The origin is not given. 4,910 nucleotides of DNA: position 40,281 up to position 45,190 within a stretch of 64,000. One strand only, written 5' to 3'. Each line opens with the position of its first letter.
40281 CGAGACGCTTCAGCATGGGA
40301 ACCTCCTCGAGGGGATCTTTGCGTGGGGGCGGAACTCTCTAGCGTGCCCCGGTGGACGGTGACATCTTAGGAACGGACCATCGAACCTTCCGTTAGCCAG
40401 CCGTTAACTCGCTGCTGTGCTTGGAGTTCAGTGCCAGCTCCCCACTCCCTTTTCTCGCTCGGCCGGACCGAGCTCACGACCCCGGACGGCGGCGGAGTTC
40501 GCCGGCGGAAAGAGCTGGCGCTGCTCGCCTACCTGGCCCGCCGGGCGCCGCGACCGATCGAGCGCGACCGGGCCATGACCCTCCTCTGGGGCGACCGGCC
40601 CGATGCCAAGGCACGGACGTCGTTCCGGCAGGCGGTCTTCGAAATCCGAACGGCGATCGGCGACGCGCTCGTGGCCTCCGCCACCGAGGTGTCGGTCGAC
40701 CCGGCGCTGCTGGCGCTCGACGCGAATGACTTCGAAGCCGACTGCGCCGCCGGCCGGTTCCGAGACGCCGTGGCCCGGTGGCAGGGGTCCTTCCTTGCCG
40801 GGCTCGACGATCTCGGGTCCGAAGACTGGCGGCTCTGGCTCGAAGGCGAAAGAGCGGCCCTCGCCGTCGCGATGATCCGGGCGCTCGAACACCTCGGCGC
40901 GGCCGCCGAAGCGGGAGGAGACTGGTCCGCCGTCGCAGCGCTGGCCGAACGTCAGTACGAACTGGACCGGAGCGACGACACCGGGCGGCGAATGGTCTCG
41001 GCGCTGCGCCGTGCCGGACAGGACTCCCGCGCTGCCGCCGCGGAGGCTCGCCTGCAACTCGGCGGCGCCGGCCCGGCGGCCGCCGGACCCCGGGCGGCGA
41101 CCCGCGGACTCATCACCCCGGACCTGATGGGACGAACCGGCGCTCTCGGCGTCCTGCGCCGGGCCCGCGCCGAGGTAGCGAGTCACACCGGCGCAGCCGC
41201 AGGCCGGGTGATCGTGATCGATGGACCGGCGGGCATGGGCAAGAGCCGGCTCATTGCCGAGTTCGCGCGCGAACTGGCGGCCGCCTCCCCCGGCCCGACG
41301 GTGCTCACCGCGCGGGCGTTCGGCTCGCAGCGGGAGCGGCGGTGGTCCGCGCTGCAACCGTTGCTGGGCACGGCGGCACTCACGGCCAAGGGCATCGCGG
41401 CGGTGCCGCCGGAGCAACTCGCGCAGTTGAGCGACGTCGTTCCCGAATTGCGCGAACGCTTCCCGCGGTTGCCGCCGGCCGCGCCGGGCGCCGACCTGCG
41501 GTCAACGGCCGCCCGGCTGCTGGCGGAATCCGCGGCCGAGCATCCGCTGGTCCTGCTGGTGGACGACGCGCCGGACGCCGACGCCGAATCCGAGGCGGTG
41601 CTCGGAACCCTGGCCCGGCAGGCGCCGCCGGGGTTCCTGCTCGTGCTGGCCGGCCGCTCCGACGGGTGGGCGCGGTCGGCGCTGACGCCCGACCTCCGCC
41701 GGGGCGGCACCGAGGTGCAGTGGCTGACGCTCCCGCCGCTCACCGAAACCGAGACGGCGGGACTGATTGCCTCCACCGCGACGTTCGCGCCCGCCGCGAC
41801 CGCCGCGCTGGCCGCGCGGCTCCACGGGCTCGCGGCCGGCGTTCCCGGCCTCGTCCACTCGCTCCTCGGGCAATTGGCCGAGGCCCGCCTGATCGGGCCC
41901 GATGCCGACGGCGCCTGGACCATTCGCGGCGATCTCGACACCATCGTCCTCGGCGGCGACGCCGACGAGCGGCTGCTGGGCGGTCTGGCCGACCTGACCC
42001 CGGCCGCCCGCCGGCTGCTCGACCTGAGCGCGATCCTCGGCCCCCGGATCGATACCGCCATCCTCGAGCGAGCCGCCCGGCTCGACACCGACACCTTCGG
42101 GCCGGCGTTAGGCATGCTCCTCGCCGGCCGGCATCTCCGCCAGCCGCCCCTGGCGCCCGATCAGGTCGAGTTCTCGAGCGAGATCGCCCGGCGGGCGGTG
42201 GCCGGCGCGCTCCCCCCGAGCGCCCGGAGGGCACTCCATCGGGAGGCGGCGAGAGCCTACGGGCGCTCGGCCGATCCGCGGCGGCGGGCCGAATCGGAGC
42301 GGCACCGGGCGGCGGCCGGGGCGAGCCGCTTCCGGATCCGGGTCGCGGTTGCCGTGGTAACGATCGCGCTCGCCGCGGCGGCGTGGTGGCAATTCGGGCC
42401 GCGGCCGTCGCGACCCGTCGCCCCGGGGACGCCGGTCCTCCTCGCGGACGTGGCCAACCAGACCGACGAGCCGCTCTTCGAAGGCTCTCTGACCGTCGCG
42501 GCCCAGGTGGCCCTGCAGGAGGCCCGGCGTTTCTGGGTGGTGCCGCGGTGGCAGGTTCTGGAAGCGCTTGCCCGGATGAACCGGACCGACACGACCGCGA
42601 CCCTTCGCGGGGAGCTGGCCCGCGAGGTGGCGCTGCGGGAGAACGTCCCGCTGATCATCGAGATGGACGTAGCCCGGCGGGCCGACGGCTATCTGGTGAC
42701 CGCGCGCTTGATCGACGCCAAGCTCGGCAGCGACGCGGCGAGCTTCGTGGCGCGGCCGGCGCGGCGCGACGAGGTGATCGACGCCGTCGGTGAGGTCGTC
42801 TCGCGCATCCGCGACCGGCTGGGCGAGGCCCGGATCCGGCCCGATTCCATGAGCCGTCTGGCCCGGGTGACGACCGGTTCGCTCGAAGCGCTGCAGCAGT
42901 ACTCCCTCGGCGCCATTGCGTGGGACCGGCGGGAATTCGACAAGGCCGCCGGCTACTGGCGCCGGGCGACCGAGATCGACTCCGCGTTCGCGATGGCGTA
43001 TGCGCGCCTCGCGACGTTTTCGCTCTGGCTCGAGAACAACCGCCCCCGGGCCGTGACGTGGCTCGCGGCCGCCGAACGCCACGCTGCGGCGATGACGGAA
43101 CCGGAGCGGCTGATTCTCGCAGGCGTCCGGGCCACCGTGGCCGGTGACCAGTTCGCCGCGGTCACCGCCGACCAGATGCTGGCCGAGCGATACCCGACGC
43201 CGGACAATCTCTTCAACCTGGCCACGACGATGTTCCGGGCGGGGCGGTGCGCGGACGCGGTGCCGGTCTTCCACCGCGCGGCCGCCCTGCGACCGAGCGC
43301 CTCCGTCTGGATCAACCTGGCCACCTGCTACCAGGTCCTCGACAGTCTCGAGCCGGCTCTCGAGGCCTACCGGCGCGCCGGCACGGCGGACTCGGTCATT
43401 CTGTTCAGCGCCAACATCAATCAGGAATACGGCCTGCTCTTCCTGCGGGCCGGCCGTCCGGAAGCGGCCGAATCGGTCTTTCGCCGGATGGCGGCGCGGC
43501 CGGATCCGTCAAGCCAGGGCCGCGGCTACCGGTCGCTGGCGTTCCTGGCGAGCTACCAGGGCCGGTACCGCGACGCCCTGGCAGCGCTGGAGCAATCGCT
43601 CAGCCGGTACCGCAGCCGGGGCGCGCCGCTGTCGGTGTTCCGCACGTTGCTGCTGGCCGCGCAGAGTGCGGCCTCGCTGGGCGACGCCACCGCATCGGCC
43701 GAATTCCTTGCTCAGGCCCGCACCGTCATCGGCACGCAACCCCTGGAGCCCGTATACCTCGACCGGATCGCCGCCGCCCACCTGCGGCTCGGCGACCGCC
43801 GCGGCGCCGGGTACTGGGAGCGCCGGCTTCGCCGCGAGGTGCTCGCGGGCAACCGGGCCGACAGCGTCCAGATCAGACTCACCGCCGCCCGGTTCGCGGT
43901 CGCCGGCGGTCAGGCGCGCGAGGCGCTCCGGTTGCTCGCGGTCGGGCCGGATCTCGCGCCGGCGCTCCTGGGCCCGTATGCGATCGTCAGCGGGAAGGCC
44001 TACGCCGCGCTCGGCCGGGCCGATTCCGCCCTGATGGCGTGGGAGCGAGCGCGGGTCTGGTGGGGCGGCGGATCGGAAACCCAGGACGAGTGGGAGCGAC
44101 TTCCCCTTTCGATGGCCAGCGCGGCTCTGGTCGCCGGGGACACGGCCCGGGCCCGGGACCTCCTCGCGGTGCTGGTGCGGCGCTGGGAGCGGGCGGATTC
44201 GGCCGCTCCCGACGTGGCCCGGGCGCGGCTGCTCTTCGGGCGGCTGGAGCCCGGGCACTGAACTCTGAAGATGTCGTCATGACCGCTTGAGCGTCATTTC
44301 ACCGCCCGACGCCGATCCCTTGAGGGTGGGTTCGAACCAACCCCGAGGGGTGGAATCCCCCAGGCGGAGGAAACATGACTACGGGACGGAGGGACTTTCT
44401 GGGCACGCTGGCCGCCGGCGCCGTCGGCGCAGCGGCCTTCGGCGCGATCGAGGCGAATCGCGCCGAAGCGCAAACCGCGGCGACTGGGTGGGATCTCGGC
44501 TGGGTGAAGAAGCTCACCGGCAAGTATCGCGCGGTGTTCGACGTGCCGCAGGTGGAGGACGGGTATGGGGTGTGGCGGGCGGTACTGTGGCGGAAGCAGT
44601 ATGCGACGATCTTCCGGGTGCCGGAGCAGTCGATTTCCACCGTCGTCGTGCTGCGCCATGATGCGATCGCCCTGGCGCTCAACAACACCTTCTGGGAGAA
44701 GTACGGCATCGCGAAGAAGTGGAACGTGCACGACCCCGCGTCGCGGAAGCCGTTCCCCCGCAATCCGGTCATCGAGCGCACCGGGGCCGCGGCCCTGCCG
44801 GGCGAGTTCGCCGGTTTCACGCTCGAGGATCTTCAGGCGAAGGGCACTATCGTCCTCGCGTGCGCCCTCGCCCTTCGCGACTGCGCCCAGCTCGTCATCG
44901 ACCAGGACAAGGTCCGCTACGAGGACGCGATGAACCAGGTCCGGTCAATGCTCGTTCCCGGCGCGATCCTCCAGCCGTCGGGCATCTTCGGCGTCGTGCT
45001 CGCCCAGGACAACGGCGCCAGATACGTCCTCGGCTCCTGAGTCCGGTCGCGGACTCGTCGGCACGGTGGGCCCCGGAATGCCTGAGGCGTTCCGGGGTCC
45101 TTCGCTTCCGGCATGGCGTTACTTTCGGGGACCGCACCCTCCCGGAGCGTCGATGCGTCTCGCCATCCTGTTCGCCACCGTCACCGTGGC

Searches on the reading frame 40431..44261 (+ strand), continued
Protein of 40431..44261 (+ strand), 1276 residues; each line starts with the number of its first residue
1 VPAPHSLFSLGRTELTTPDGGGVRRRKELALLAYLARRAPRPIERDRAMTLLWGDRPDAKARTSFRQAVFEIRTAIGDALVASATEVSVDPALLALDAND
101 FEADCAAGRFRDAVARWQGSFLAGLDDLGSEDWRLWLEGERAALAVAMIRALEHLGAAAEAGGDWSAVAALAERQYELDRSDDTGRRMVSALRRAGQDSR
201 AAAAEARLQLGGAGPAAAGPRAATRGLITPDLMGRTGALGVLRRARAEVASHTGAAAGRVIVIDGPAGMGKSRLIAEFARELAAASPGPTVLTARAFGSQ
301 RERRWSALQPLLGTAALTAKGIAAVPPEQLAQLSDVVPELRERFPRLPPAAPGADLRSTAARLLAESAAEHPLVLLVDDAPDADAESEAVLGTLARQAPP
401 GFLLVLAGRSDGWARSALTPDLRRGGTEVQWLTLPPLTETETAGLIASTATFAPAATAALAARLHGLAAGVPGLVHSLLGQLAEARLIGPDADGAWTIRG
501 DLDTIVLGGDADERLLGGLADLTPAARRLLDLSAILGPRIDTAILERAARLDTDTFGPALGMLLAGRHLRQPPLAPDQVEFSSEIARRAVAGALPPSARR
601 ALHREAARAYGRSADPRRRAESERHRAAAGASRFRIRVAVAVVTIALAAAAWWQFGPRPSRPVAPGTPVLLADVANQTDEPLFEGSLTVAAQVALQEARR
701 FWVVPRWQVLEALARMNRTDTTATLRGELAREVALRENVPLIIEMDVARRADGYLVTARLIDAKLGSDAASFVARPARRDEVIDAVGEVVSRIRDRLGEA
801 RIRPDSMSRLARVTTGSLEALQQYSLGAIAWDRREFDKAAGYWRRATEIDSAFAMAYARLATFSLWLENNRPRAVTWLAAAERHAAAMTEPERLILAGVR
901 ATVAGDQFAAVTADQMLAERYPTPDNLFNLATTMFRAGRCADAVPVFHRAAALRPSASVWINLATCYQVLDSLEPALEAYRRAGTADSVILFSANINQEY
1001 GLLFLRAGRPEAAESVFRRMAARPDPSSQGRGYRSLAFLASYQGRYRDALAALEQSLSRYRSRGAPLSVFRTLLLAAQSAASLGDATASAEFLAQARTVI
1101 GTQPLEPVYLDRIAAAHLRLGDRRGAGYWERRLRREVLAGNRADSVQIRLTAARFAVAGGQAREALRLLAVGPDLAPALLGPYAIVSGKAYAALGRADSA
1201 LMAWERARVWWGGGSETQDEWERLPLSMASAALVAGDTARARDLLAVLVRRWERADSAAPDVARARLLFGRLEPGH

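Call 28: find_encoding_contigs(protein=P0008, flank=5000, max_places=1)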
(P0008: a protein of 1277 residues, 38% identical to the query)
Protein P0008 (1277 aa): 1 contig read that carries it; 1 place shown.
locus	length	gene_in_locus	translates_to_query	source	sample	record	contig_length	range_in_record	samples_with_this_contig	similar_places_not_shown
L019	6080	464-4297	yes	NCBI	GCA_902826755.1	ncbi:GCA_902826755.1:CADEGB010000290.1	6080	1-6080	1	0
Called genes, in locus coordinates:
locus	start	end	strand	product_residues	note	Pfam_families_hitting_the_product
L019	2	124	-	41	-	?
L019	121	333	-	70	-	-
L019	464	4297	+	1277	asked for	PF00486:Trans_reg_C (weak), PF03704:BTAD, PF07719:TPR_2 (faint), PF13181:TPR_8 (faint), PF13424:TPR_12 (faint), PF14559:TPR_19 (faint), PF13191:AAA_16, PF13432:TPR_16, +2 more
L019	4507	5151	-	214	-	PF00691:OmpA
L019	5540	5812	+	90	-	PF02604:PhdYeFM_antitox (weak)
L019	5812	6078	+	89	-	?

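Call 29: find_encoding_contigs(protein=P0009, flank=5000, max_places=1)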
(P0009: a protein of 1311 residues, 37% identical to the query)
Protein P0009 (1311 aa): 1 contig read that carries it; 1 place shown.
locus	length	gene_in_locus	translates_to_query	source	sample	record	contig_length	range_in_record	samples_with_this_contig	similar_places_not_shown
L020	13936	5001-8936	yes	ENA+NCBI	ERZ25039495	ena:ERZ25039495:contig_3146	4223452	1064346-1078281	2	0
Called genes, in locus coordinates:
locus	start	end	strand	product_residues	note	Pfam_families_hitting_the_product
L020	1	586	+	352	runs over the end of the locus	PF00532:Peripla_BP_1 (weak), PF13407:Peripla_BP_4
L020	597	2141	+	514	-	PF00005:ABC_tran, PF13304:AAA_21 (faint), PF00005:ABC_tran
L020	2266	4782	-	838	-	PF02368:Big_2, PF26182:Ig_NUP210_5th (faint), PF02368:Big_2 (weak), PF05345:He_PIG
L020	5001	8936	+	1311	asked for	PF03704:BTAD, PF07719:TPR_2 (faint), PF00515:TPR_1 (faint), PF13414:TPR_11 (faint), PF05729:NACHT (weak), PF13191:AAA_16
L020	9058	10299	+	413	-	PF07690:MFS_1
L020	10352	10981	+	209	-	PF04542:Sigma70_r2, PF22029:PhyR_sigma2 (weak), PF04545:Sigma70_r4 (weak), PF08281:Sigma70_r4_2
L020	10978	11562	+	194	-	-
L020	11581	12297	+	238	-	-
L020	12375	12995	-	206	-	PF02353:CMAS (weak), PF13489:Methyltransf_23, PF07021:MetW, PF13847:Methyltransf_31, PF08241:Methyltransf_11, PF08242:Methyltransf_12, PF13649:Methyltransf_25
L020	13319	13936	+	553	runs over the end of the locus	PF00072:Response_reg, PF01266:DAO (faint), PF07992:Pyr_redox_2, PF12831:FAD_oxidored (weak), PF13738:Pyr_redox_3, PF00070:Pyr_redox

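Call 30: find_encoding_contigs(protein=P0010, flank=5000, max_places=1)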
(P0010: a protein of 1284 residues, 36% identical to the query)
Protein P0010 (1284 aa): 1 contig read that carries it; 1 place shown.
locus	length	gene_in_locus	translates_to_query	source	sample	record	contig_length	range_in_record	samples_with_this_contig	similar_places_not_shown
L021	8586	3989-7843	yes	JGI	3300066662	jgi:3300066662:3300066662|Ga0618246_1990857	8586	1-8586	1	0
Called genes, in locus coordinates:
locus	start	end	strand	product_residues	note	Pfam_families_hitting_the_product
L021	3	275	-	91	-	?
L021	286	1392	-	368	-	PF04055:Radical_SAM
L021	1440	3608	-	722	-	PF02368:Big_2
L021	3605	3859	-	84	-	-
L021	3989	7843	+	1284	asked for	PF00486:Trans_reg_C (faint), PF03704:BTAD, PF07719:TPR_2 (faint), PF13191:AAA_16, PF00515:TPR_1 (faint), PF13414:TPR_11 (faint)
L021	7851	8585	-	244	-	?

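Call 63: search_solved_structures(query=A4, max_evalue=0.001)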
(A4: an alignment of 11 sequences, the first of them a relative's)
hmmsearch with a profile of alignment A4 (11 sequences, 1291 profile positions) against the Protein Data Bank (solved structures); distinct sequences matched with E-value up to 0.001: 143 (the best 60 are shown).
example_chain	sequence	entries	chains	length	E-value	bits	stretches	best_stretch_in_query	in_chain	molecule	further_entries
9qhb_A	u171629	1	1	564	1.1e-73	252.1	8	938-1002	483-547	Engineered tetratricopeptide repeat protein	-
8bu0_A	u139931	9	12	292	1.3e-42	149.1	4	937-1001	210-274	Consensus tetratricopeptide repeat protein | Crystal structure of an 8-repeat consensus TPR superhelix with Zinc. | Monomer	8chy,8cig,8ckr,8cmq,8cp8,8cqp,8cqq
9qhc_A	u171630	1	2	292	1.6e-38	135.6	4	937-1001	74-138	Engineered tetratricopeptide repeat protein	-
7ntf_A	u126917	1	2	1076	2.3e-31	111.8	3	937-1000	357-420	Isoform 1 of UDP-N-acetylglucosamine--peptide N-acetylglucosaminyltransferase 110 kDa subu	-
7yea_A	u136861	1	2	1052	2.4e-31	111.8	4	937-1000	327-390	UDP-N-acetylglucosamine--peptide N-acetylglucosaminyltransferase 110 kDa subunit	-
7yeh_B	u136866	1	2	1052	2.7e-31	111.6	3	937-1000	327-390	UDP-N-acetylglucosamine--peptide N-acetylglucosaminyltransferase 110 kDa subunit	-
1w3b_A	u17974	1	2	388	4.7e-27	97.6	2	937-1001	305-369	UDP-N-ACETYLGLUCOSAMINE--PEPTIDE N-ACETYLGLUCOSAMINYLTRANSFERASE 110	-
6eou_A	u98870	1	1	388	2e-26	95.5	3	937-1001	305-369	UDP-N-acetylglucosamine--peptide N-acetylglucosaminyltransferase 110 kDa subunit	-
8ch0_A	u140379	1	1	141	4.3e-22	81.1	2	937-1001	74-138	Consensus tetratricopeptide repeat protein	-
2fo7_A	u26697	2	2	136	5.3e-22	80.8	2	937-1001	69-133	SYNTHETIC CONSENSUS TPR PROTEIN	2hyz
2fez_A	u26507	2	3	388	1.3e-16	63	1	8-232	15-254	Probable regulatory protein embR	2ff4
9gzg_A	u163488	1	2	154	2.6e-16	62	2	938-1002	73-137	Engineered CTPR protein with glutamic acids for conductivity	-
1na0_A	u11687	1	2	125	5.6e-15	57.6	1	938-1001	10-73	designed protein CTPR3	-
6tka_AAA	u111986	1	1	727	9.3e-15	56.8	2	937-1000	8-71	UDP-N-acetylglucosamine--peptide N-acetylglucosaminyltransferase 110 kDa subunit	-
8cm9_A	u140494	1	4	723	9.6e-15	56.8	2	937-1000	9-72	UDP-N-acetylglucosamine--peptide N-acetylglucosaminyltransferase 110 kDa subunit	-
8k60_I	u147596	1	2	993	9.4e-09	36.9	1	8-333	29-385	Regulatory protein AfsR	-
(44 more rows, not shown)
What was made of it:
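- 40431..44261 (+): Divergent 1276-aa regulator. The SARP domain covers about residues 8-232. AAA_16/STAND covers 233-405 and beyond. The TM helix is residues 636-657 (42336..42401). The extracytoplasmic TolB-like/TPR part is residues 658-1276. Call 63 (ortholog profile hits EmbR 2fez at 1.3e-16 and AfsR 8k60 at 9.4e-9).
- On SARP-activated promoter (SARP box): The ortholog profile hits EmbR 2fez at 1.3e-16 over positions 8-232 and AfsR 8k60 at 9.4e-9 (call 63).
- Closest known: AfsR -> afsS of Streptomyces coelicolor. Same: The N-terminal SARP domain is homologous (profile E 9.4e-9 to AfsR 8k60 and 1.3e-16 to EmbR 2fez, call 63).
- The ortholog profile hits the SARP domains of EmbR and AfsR (call 63).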

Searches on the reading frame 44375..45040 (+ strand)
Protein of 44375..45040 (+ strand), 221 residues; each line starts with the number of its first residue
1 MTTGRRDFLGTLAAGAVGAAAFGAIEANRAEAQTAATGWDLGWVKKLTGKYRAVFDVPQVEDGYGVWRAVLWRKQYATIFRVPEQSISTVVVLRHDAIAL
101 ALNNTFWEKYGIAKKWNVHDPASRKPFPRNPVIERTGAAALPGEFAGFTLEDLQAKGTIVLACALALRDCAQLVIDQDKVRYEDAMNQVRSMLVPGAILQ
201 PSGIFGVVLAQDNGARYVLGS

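Call 5: search_protein_families(library=pfam, proteins=[window:44375-45040:+], max_evalue=0.01)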
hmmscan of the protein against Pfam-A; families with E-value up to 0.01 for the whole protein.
window:44375-45040:+ (221 aa): 0 families

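Call 66: search_protein_families(library=ncbifam, proteins=[window:44375-45040:+], max_evalue=0.001)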
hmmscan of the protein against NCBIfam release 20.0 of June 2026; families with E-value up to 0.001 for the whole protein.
window:44375-45040:+ (221 aa): 1 family
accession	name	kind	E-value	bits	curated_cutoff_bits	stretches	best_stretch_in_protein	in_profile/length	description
NF052225.1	ThioSDhTetH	equivalog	1.6e-05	24.4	300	1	65-217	98-257/259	thiosulfate dehydrogenase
